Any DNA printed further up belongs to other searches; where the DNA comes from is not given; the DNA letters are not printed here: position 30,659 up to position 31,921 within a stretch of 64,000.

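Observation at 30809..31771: Intronless fibrinogen-related gene nested antisense within an HLCS intron, bracketed by MITEs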

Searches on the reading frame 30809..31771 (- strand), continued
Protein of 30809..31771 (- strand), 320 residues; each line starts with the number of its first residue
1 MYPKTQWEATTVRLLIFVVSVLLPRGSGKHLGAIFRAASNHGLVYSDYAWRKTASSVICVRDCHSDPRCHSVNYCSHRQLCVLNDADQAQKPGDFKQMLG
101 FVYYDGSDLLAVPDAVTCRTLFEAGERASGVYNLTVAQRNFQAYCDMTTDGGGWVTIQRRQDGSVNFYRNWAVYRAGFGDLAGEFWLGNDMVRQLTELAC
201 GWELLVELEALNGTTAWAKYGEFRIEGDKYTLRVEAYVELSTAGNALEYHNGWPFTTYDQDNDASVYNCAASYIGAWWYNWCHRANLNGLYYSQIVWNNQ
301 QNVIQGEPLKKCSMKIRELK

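Call 46: predict_structure(alignment_id=A2)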
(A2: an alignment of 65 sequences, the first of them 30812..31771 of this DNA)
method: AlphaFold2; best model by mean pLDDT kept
length: 320 residues; sequences in the alignment: 65
mean_pLDDT: 75.5   pTM: 0.61
mean pLDDT of the five models: 75.5, 72.6, 68.7, 68.5, 67.8
residues with pLDDT >= 90: 79; 70-90: 124; 50-70: 88; < 50: 29
segments of 3 or more residues with pLDDT < 50: 23-36, 108-113, 167-169, 177-179
pLDDT, mean of each block of 10 residues (from residue 1): 56 64 41 47 88 89 90 90 91 83 65 69 86 81 89 87 53 53 67 84 93 92 89 92 90 69 57 61 73 68 69 90
secondary structure, 60 per line:
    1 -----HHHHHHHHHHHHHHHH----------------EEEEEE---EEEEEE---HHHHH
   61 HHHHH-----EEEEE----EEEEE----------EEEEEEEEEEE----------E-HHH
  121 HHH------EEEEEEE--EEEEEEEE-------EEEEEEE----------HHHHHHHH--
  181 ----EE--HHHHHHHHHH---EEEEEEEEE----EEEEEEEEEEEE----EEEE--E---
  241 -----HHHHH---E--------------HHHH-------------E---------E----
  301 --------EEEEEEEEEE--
elements in order: H6-21 E38-43 E47-52 H56-65 E71-75 E80-84 E95-105 H118-123 E130-136 E139-146 E154-160 H171-178 H189-198 E202-210 E215-226 E231-234 H246-250 H269-272 E309-318
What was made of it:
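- Checked: The N-terminus (R13 followed by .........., then PRGSG) is signal-peptide-like by inspection and is modelled as a helix at aa 6-21 (call 46); no signal-peptide predictor was available.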

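Call 49: search_protein_representatives(protein=window:30809-31771:-)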
Query: 320 residues. Proteins with E-value up to 0.001 (for the whole library): 14224; up to 1e-10: 7648; up to 1e-30: 1595. The best 150 are listed.
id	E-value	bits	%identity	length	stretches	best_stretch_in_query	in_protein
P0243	2.3e-126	437.8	39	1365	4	126-295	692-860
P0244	7.2e-126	436.1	53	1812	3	115-318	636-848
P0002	5.4e-110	383.9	48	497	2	90-291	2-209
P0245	4.7e-102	357.8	51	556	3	142-290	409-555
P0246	6.4e-98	344.2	43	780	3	117-318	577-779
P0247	3.6e-92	325.3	43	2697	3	84-292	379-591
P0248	6.3e-91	321.3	40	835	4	127-293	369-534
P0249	1.5e-84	300.3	49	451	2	123-294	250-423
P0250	3.6e-84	299.1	44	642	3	129-319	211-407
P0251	2.6e-82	292.9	46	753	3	144-293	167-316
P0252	4.6e-80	285.6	43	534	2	115-296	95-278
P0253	3.2e-79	282.8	47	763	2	125-292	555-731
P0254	5.7e-77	275.4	39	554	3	141-291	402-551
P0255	9.7e-76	271.3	42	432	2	126-292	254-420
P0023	1.6e-74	267.3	45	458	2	117-292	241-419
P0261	4.4e-68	246.2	43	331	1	12-318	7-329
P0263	2.4e-67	243.7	45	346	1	35-318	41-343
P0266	4.8e-66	239.5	48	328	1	33-319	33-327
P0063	9.8e-64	231.9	53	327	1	34-293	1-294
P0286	3.9e-59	216.7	42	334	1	35-318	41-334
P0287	8.0e-59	215.7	41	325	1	28-293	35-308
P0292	1.7e-58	214.6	43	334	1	34-318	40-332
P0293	1.3e-57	211.7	40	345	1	11-318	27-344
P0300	2.0e-54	201.2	42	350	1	34-318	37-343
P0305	1.2e-53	198.7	45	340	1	36-319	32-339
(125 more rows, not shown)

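Call 50: list_cluster_members(proteins=[P0261, P0263, P0266, P0286, P0287, P0292, P0293, P0300, P0305, P0244])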
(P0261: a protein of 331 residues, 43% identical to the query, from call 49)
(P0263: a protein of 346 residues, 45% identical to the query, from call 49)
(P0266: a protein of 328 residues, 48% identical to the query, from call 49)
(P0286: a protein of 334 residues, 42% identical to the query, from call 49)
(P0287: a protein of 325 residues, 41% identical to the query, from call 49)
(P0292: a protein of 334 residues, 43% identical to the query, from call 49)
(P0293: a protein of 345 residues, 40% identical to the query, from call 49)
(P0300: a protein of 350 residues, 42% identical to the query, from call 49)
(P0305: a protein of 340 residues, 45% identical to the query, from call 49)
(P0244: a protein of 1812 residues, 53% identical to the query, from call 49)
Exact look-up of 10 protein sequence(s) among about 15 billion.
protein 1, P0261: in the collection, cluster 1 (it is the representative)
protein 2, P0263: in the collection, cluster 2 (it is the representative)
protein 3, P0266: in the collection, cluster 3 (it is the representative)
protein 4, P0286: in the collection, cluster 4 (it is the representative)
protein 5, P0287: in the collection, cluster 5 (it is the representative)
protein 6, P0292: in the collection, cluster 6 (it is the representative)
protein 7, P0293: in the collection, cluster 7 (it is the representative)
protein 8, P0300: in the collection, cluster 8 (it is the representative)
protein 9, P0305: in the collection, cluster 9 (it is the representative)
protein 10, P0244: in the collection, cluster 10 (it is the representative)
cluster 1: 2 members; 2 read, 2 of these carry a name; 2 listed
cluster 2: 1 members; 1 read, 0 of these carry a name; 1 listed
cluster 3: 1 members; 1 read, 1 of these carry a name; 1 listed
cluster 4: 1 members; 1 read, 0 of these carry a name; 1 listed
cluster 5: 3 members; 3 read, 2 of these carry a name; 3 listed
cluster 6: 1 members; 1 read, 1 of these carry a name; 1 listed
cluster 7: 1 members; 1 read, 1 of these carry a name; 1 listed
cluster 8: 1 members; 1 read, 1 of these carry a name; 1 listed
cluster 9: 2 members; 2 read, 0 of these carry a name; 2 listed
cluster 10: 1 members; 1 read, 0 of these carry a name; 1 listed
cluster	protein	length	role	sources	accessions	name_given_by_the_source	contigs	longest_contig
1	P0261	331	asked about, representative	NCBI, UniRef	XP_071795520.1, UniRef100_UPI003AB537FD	fibrinogen-like protein 1 [Asterias amurensis] | fibrinogen-like protein 1 n=1 Tax=Asterias amurensis TaxID=7602 RepID=UPI003AB537FD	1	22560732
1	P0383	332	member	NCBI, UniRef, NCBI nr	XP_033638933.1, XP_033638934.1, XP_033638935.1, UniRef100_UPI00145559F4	ryncolin-1-like [Asterias rubens] | ryncolin-1-like n=1 Tax=Asterias rubens TaxID=7604 RepID=UPI00145559F4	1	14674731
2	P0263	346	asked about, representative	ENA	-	-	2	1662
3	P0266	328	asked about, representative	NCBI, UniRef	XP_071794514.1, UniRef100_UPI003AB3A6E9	ficolin-2-like [Asterias amurensis] | ficolin-2-like n=1 Tax=Asterias amurensis TaxID=7602 RepID=UPI003AB3A6E9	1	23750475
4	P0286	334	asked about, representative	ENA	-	-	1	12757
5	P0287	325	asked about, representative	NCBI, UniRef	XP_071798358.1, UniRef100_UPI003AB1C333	fibrinogen-like protein A [Asterias amurensis] | fibrinogen-like protein A n=1 Tax=Asterias amurensis TaxID=7602 RepID=UPI003AB1C333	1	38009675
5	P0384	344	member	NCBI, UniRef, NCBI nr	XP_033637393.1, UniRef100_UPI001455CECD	fibrinogen-like protein A [Asterias rubens] | fibrinogen-like protein A n=1 Tax=Asterias rubens TaxID=7604 RepID=UPI001455CECD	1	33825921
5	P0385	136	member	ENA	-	-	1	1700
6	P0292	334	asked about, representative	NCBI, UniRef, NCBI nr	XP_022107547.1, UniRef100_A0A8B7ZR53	techylectin-5B-like [Acanthaster planci] | Techylectin-5B-like n=1 Tax=Acanthaster planci TaxID=133434 RepID=A0A8B7ZR53_ACAPL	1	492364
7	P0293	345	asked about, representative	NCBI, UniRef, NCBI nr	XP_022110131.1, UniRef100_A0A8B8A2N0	ficolin-2-like [Acanthaster planci] | Ficolin-2-like n=1 Tax=Acanthaster planci TaxID=133434 RepID=A0A8B8A2N0_ACAPL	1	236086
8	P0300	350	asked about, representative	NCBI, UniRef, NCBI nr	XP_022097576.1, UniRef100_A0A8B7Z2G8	ficolin-3-like [Acanthaster planci] | Ficolin-3-like n=1 Tax=Acanthaster planci TaxID=133434 RepID=A0A8B7Z2G8_ACAPL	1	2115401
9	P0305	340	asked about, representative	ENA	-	-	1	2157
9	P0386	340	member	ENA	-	-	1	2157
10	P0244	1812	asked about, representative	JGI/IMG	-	-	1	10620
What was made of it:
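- The exhaustive HMMER search gives 14,224 relatives, and all named full-length matches are sea-star proteins, including Acanthaster planci (calls 49, 50).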

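Call 51: fold_search(model_id=the predicted structure, library=pdb)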
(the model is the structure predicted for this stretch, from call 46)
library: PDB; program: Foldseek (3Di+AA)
matches with E <= 10: 763; with E <= 0.001: 151
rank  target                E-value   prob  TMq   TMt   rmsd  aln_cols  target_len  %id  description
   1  4r9t_B                6.3e-18  1.00  0.55  0.78   3.6       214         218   42  L-ficolin complexed to sulphates (released 2014-11-05)
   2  2jhh_F                6.3e-18  1.00  0.52  0.76   5.5       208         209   43  Structure of globular heads of M-ficolin at acidic pH (released 2007-10-09)
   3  2d39_B                8.4e-18  1.00  0.52  0.81   3.9       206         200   44  Trivalent Recognition Unit of Innate Immunity System; Crystal Structure of human M-ficolin Fibrinogen-like Domain (released 2006-12-12)
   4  2j5z_B                8.8e-18  1.00  0.53  0.78   3.9       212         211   46  H-ficolin complexed to galactose (released 2007-01-23)
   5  2d39_A                9.9e-18  1.00  0.54  0.80   3.7       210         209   43  Trivalent Recognition Unit of Innate Immunity System; Crystal Structure of human M-ficolin Fibrinogen-like Domain (released 2006-12-12)
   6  2jhh_C                9.9e-18  1.00  0.51  0.76   5.4       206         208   44  Structure of globular heads of M-ficolin at acidic pH (released 2007-10-09)
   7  2j3o_B                1.2e-17  1.00  0.56  0.80   3.7       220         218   40  L-ficolin complexed to N-acetyl-D-glucosamine (released 2007-01-23)
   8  2jhi                  1.4e-17  1.00  0.55  0.79   3.6       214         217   42  Structure of globular heads of M-ficolin complexed with N-acetyl-D- galactosamine (released 2007-10-09)
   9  4r9t_C                1.5e-17  1.00  0.55  0.80   3.6       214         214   42  L-ficolin complexed to sulphates (released 2014-11-05)
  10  2j0y_C                1.6e-17  1.00  0.55  0.80   3.6       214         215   41  L-ficolin complexed to b-1,3-D-glucan (released 2007-01-23)
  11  2wnp                  1.6e-17  1.00  0.54  0.78   3.7       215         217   42  M-ficolin mutant Y271F (released 2009-12-22)
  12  2j60_B                1.8e-17  1.00  0.54  0.78   3.9       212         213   46  H-ficolin complexed to D-fucose (released 2007-01-23)
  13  2j5z_A                2.8e-17  1.00  0.54  0.78   3.8       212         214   47  H-ficolin complexed to galactose (released 2007-01-23)
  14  6y43                  2.8e-17  1.00  0.53  0.74   4.8       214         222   41  Fibrinogen-like globe domain of human ANGPTL6 (released 2020-03-04)
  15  2j0g_E                2.9e-17  1.00  0.55  0.79   3.6       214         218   41  L-ficolin complexed to N-acetyl-mannosamine (released 2007-01-23)
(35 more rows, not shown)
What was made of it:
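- On Fibrinogen-related domain proteins (Pfam PF00147): Foldseek top hits are ficolin recognition domains, E about 6e-18, TMt 0.76-0.82 (calls 46, 51).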

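Call 52: find_encoding_contigs(protein=P0063, flank=10000, max_places=2)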
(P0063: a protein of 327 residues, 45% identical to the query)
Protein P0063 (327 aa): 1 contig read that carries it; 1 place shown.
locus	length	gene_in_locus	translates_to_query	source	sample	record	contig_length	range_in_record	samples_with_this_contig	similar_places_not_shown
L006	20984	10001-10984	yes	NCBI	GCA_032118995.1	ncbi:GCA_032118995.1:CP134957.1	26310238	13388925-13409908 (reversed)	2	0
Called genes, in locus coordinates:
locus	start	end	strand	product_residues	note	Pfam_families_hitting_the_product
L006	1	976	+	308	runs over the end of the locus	PF00147:Fibrinogen_C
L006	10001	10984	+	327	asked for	PF00147:Fibrinogen_C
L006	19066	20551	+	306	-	PF00147:Fibrinogen_C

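Call 53: find_encoding_contigs(protein=P0032, flank=10000, max_places=2)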
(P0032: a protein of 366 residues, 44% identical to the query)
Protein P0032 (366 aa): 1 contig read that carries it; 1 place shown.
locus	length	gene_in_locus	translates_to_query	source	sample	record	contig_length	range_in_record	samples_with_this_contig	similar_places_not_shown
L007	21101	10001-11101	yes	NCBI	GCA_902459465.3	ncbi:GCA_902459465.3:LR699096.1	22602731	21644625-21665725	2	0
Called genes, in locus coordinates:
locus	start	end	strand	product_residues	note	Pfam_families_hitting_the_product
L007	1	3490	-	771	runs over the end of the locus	PF07576:BRAP2, PF00097:zf-C3HC4 (weak), PF13639:zf-RING_2, PF13923:zf-C3HC4_2 (weak), PF02148:zf-UBP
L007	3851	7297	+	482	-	PF02749:QRPTase_N, PF01729:QRPTase_C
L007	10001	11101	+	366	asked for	PF00024:PAN_1 (weak), PF00147:Fibrinogen_C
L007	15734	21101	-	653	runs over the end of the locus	PF12796:Ank_2, PF13606:Ank_3 (faint), PF13857:Ank_5 (weak), PF00023:Ank, PF13637:Ank_4 (weak), PF11904:ANKRD13_C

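Call 54: find_encoding_contigs(protein=P0072, flank=10000, max_places=2)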
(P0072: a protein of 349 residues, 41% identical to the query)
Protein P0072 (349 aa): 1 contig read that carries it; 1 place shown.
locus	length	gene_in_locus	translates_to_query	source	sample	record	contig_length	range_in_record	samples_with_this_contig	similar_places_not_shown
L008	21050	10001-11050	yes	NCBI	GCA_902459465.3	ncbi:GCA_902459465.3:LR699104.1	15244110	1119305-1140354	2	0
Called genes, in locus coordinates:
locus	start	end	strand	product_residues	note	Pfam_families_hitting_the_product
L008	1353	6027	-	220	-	PF01323:DSBA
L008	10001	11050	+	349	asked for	PF00147:Fibrinogen_C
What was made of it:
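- None of the subclade paralogues sits in HLCS (calls 52-54).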
